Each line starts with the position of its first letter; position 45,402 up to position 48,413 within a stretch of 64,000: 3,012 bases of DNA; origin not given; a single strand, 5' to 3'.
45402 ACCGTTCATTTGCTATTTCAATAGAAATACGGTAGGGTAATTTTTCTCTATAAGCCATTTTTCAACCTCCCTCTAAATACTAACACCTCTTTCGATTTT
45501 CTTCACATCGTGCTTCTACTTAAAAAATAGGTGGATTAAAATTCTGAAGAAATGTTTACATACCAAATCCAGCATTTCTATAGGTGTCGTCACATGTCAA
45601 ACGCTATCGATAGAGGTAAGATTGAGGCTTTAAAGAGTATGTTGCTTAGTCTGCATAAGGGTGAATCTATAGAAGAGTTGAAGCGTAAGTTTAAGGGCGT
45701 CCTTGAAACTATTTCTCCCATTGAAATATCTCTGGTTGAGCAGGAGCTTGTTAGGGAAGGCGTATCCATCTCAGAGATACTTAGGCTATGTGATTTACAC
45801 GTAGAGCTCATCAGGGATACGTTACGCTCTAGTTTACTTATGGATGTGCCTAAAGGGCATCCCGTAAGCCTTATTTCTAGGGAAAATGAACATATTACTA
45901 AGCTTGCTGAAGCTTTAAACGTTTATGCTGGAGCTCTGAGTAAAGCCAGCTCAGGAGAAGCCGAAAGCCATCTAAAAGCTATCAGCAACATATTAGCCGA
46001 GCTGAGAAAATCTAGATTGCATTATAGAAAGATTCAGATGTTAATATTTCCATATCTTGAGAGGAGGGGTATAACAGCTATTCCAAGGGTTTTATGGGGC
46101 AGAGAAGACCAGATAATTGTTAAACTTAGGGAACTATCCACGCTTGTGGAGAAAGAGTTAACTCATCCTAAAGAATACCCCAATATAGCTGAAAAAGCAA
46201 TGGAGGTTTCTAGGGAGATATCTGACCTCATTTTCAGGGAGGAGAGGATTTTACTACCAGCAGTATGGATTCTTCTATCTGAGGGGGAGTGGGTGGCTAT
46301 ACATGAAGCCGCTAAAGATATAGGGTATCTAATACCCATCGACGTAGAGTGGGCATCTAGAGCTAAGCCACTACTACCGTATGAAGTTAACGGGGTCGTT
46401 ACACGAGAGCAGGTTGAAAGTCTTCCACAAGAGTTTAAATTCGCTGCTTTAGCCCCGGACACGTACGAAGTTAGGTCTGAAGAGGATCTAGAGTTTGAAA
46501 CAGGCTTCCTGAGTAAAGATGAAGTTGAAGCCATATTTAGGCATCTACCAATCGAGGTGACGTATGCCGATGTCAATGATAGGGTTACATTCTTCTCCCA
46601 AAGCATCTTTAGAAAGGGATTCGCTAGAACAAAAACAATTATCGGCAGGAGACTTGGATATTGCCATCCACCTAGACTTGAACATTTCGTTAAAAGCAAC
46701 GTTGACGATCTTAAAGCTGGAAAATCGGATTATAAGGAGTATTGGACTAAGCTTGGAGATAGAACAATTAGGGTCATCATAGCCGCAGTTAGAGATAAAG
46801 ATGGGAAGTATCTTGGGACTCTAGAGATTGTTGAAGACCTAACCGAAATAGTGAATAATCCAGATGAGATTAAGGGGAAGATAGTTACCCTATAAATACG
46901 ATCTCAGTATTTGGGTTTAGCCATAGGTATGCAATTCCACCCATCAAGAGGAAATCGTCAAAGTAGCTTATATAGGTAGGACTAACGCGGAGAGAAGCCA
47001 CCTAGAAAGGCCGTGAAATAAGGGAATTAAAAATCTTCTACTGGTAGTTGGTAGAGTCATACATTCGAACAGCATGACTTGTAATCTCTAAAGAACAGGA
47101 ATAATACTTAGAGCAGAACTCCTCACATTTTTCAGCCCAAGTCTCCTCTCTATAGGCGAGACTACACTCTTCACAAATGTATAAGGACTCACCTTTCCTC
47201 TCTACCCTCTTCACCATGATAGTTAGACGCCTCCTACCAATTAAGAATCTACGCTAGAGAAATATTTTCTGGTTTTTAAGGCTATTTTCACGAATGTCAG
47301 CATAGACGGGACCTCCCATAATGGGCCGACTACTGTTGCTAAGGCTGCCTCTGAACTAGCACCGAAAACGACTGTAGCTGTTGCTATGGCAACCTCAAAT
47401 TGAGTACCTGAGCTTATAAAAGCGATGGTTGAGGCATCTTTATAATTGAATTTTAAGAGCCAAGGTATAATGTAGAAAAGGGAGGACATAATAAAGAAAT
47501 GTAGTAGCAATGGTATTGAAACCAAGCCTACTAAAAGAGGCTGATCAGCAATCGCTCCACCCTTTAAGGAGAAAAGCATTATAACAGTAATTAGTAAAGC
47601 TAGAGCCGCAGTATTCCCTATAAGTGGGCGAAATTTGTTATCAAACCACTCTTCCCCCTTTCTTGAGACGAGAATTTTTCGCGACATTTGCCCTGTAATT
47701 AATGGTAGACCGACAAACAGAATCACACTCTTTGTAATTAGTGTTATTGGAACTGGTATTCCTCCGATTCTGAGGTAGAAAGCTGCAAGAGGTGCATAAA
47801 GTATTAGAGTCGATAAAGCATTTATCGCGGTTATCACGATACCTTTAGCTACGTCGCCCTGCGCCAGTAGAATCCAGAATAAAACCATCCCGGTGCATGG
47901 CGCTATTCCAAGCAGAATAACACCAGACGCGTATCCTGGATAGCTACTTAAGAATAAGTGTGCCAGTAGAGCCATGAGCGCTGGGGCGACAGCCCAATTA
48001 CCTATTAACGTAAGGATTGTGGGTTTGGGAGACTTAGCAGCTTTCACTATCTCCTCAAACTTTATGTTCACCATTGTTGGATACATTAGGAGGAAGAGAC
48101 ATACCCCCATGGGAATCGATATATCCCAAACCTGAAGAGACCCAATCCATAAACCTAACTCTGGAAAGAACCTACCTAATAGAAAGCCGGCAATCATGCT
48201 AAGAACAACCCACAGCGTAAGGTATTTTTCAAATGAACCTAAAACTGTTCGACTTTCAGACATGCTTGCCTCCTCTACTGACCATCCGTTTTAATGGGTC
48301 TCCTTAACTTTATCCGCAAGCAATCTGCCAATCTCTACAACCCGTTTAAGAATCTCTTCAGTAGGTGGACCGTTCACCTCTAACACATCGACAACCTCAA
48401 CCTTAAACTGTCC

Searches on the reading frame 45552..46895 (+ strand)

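Call 40: search_protein_families(library=pfam, proteins=[window:45552-46895:+], max_evalue=0.01)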
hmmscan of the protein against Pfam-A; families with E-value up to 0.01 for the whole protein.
window:45552-46895:+ (447 aa): 3 families
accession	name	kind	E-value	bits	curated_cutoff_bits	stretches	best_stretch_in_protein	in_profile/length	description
PF04282.18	DUF438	-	3.7e-22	78.4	25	1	27-92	1-66/67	Family of unknown function (DUF438)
PF13596.12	PAS_10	-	1e-20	74.8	22.1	1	326-431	2-106/106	PAS domain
PF01814.28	Hemerythrin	-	3.4e-09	37.7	25.3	1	103-237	1-126/127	Hemerythrin HHE cation binding domain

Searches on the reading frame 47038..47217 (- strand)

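Call 40: search_protein_families(library=pfam, proteins=[window:47038-47217:-], max_evalue=0.01)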
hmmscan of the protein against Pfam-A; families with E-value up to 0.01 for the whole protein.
window:47038-47217:- (59 aa): 1 family
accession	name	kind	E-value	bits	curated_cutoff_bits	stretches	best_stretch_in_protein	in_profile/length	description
PF23447.1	DUF7128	-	2.3e-05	24.6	25.7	1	1-36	1-36/44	Domain of unknown function (DUF7128)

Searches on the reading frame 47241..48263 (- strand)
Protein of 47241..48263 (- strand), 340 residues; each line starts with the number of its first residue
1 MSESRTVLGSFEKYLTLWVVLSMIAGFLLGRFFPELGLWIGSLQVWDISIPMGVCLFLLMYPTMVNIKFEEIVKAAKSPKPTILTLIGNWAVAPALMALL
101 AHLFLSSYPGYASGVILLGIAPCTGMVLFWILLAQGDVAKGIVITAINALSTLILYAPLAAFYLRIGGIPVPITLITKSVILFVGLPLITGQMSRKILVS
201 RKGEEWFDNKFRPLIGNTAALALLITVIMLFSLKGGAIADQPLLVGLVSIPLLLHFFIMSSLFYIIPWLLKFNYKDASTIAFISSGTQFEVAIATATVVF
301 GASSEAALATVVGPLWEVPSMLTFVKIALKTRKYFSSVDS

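Call 40: search_protein_families(library=pfam, proteins=[window:47241-48263:-], max_evalue=0.01)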
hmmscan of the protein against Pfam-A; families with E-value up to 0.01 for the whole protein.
window:47241-48263:- (340 aa): 2 families
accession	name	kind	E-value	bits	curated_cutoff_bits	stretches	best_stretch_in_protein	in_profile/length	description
PF01758.21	SBF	-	6.3e-38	130.8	24.3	1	54-240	2-190/191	Sodium Bile acid symporter family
PF13593.11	SBF_like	-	1.8e-15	57.5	25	1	18-312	2-292/313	SBF-like CPA transporter family (DUF4137)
